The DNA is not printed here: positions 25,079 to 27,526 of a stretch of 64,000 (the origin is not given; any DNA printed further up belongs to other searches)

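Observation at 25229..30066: A sodium:solute symporter operon encodes two proteins built from 2 and 4 tandem SnoaL/ester-cyclase-like domains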

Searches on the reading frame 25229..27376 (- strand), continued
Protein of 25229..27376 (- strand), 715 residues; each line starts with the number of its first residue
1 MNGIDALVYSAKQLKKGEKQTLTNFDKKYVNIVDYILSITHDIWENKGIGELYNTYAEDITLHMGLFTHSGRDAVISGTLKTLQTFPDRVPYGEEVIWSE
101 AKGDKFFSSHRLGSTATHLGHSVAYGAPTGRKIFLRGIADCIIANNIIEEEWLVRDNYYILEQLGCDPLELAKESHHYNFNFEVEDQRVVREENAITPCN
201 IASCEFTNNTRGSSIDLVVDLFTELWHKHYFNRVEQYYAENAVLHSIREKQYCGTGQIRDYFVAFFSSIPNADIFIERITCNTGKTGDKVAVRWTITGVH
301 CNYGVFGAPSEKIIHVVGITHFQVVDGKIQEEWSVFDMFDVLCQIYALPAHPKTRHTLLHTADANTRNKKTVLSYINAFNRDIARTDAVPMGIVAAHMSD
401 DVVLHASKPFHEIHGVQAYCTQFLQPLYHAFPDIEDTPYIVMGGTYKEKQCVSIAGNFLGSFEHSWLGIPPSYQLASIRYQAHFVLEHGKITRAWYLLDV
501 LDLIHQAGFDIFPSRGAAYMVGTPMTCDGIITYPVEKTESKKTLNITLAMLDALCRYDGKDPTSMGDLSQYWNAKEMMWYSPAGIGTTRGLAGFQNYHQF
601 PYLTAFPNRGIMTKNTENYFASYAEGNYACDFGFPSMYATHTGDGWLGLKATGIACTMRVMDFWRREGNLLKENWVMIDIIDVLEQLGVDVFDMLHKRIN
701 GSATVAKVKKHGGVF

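Call 32: find_related_loci(query=A1, collection=genome_contigs, flank=10000)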
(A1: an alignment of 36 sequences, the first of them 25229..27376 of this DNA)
Query A1 (715 aa) in genome_contigs; peptide patterns used: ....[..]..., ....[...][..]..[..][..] (x = any residue, [..] = any of these).
599 stretches matched a pattern (row limit reached: there are more); 586 encode a relative of the query (tblastn E <= 1e-3); the best 80 are kept; 79 distinct loci.
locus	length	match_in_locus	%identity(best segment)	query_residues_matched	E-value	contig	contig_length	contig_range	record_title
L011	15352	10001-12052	47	7-699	0e+0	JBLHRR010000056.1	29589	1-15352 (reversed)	MAG: Saprospiraceae bacterium isolate 3300055292_45 Ga0535668_0001021, whole genome shotgun sequence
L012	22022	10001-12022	47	17-703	0e+0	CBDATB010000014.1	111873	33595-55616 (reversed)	MAG: Flammeovirgaceae bacterium isolate 8627b255-c6ab-4fc8-b49c-5698da743035 genome assembly, contig: contig_14, whole g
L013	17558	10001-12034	47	4-698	0e+0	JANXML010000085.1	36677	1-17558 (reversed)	MAG: Arcicella sp. isolate 337R_concoct_21 337R_k141_272458, whole genome shotgun sequence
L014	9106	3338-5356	46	17-699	0e+0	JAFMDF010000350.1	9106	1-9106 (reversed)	MAG: Bacteroidetes bacterium isolate CPBay_Spr30G08_47 NODE_4892_length_9106_cov_13.325378, whole genome shotgun sequenc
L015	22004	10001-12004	46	20-699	0e+0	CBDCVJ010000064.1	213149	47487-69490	MAG: Saprospiraceae bacterium isolate a45c6890-a578-4b9d-91b3-fd16a54b2d64 genome assembly, contig: contig_64, whole gen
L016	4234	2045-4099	45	7-699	0e+0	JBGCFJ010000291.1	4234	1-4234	MAG: Saprospiraceae bacterium isolate SGMAG-24 contig291, whole genome shotgun sequence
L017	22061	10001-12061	46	4-698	0e+0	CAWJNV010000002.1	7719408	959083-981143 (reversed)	MAG: uncultured Sphingobacteriales bacterium isolate MFD02840.bin.1.97 genome assembly, contig: contig_9525, whole genom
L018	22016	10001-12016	46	17-698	0e+0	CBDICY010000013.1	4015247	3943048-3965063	MAG: Saprospiraceae bacterium isolate 951dd66b-73de-4a3c-8e3a-a805efb1aa3c genome assembly, contig: contig_13, whole gen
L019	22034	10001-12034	46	4-698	0e+0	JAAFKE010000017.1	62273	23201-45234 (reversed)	MAG: Cytophagales bacterium isolate bin45.metabat.b28b32b33.011 WN_Cytophagales_11_scaffold_17, whole genome shotgun seq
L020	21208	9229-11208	46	18-698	0e+0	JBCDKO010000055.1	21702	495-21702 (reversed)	MAG: Bacteroidota bacterium isolate P01_H01_bin.61 k141_2398404_length_21702_cov_65.9337, whole genome shotgun sequence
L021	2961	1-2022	46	20-699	0e+0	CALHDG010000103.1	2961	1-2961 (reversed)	MAG: uncultured Chitinophagales bacterium isolate R2_Bin_Bin_98_1 genome assembly, contig: c_000003548689, whole genome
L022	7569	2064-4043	46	18-698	0e+0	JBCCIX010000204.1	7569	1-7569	MAG: Bacteroidota bacterium isolate P01_C01_bin.10 k141_565250_length_7569_cov_77.0148, whole genome shotgun sequence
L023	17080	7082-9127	46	4-695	0e+0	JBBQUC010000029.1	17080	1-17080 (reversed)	MAG: Cytophagales bacterium isolate Co_metawrap_1881 Cmw_1881_k141_5217379_length_17080_cov_7.0000, whole genome shotgun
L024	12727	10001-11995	44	10-697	0e+0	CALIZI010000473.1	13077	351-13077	MAG: uncultured Saprospiraceae bacterium isolate R4_Bin_Bin_85_1 genome assembly, contig: c_000001845397, whole genome s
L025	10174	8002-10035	44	6-701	0e+0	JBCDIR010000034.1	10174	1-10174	MAG: Bacteroidota bacterium isolate P01_H01_bin.184 k141_591096_length_10174_cov_7.0000, whole genome shotgun sequence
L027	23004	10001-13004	46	11-700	0e+0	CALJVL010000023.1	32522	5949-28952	MAG: uncultured Flavobacterium sp. isolate FRAM_RAS_EGC1617_bin12 genome assembly, contig: FRAM_EGC1617_bin12-23, whole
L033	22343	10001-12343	49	11-702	2e-109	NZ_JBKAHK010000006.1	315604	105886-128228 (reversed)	Gillisia sp. Q332 Scaffold5_1, whole genome shotgun sequence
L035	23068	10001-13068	49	13-700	4e-155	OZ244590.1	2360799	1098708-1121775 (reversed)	MAG: Spirochaetia bacterium isolate 705df54a-ddaa-426a-8d3a-ad0adee4af1d genome assembly, chromosome: 1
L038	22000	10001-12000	48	8-698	4e-167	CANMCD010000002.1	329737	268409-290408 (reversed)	uncultured Tenacibaculum sp. isolate 1120.fasta genome assembly, contig: NODE_2, whole genome shotgun sequence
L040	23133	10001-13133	30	18-693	1e-97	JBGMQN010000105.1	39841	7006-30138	MAG: Anaerolineales bacterium isolate N04_S1C25542 S1CNODE_126_length_39841_cov_30.259639, whole genome shotgun sequence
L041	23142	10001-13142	30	20-715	4e-96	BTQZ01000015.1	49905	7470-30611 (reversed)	MAG: Anaerolineae bacterium BMS9Abin28 DNA, NODE_97_length_49905, whole genome shotgun sequence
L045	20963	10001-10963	47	17-347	1e-86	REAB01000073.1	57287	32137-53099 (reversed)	MAG: Cytophagia bacterium isolate PH2015_03U_46_23 PH2015_03U_scaffold_204, whole genome shotgun sequence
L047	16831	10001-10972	44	13-347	6e-84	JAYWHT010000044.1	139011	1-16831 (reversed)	MAG: Spirosomataceae bacterium isolate GLR80_GL56_UP_1_concoct_80 GLR80_GL56_UP_1_concoct_80_43, whole genome shotgun se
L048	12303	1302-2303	44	19-347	1e-83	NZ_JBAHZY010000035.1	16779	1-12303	MAG: Psychrilyobacter sp. isolate bin.5 k141_224433, whole genome shotgun sequence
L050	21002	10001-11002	43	19-347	1e-82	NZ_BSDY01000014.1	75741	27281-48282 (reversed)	Propionigenium maris DSM 9537 strain 10succ1 sequence14, whole genome shotgun sequence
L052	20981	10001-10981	44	19-347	1e-81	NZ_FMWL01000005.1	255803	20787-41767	Acidaminobacter hydrogenoformans DSM 2784, whole genome shotgun sequence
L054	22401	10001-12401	41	11-352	9e-80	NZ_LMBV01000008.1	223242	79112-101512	Peribacillus muralis strain DSM 16288 Scaffold8, whole genome shotgun sequence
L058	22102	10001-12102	40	1-700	4e-118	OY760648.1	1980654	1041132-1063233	MAG: uncultured Ilyobacter sp. isolate c449ca6d-1213-4152-91b9-01304ca5fa98 genome assembly, chromosome: 1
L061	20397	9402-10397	43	13-346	1e-78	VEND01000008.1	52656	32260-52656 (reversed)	MAG: Bacillota bacterium isolate MES16 c_000000000363, whole genome shotgun sequence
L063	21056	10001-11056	39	1-356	3e-78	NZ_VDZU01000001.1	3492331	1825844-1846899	Fictibacillus phosphorivorans strain DE0352 NODE_1_length_3492331_cov_38.997569, whole genome shotgun sequence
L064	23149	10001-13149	41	83-714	2e-79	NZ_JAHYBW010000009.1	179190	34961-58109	Haloarcula sp. 1CSR25-25 NODE_9_length_179190_cov_58.785601, whole genome shotgun sequence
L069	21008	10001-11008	43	10-346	1e-77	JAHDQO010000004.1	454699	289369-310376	MAG: Tissierellales bacterium isolate SM3-B4.1 k141_62799, whole genome shotgun sequence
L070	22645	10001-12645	43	9-357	2e-78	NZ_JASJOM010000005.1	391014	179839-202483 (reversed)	Peribacillus sp. SI8-4 5, whole genome shotgun sequence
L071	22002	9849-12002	40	83-697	8e-79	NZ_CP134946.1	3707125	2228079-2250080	Halobellus marinus strain DFY28 chromosome, complete genome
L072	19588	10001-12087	43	19-700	6e-77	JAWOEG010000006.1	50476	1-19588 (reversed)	MAG: Eubacteriales bacterium isolate BLK5-3.bin.158 k191_2027925, whole genome shotgun sequence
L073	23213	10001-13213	38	322-697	1e-76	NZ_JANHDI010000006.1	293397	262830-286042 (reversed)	Halobellus rarus strain YC21 Scaffold4_2, whole genome shotgun sequence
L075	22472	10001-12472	42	11-693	6e-76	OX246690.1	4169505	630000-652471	Clostridioides difficile genome assembly, chromosome: 1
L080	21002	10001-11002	40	13-346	2e-75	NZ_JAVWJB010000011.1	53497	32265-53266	MAG: Clostridium sp. isolate CGS1Y3-bin12 NODE_390_length_53497_cov_84.824483, whole genome shotgun sequence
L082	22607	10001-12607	42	11-693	4e-75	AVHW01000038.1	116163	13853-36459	Clostridioides difficile CD160 gcdCD160.contig.38, whole genome shotgun sequence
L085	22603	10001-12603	42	11-693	2e-74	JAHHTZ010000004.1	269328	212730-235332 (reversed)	MAG: Oscillospiraceae bacterium isolate MAG095 MAG095_4, whole genome shotgun sequence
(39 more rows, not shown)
